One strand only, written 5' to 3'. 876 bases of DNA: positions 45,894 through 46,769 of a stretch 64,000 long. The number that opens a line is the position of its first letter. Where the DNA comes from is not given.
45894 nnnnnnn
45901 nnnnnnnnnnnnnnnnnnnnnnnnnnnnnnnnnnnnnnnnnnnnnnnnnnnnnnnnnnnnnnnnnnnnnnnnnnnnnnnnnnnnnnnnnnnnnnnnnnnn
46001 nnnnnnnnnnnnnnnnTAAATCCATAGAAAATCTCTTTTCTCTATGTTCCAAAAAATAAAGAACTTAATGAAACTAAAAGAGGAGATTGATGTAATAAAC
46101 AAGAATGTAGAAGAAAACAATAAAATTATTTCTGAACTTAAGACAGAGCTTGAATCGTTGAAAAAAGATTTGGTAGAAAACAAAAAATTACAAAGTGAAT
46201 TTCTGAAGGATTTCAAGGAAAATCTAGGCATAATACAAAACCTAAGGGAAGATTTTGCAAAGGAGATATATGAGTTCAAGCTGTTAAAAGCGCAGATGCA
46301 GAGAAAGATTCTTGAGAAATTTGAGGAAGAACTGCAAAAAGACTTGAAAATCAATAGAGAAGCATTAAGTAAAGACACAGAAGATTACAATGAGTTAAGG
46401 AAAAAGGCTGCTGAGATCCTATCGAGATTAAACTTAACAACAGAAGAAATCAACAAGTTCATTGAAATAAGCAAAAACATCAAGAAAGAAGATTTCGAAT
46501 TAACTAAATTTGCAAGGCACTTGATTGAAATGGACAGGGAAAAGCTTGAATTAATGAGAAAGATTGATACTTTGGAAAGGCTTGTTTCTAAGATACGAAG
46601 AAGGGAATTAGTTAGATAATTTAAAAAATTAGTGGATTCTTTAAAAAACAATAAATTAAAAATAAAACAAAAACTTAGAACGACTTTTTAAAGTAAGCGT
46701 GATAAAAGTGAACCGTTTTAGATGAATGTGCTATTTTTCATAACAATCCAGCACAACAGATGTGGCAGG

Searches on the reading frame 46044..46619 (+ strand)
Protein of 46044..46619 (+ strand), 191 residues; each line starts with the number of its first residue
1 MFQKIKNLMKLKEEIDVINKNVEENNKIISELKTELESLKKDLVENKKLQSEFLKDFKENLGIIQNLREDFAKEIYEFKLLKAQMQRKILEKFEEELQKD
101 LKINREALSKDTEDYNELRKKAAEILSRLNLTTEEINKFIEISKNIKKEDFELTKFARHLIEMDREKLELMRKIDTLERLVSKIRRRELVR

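Call 72: search_protein_families(library=pfam, proteins=[window:46044-46619:+], max_evalue=0.01)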
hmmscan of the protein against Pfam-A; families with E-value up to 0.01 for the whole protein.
window:46044-46619:+ (191 aa): 1 family
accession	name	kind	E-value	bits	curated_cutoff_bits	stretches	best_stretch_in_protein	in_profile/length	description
PF23833.1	DUF7203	-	0.0038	17.8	27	1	108-175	7-75/109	Family of unknown function (DUF7203)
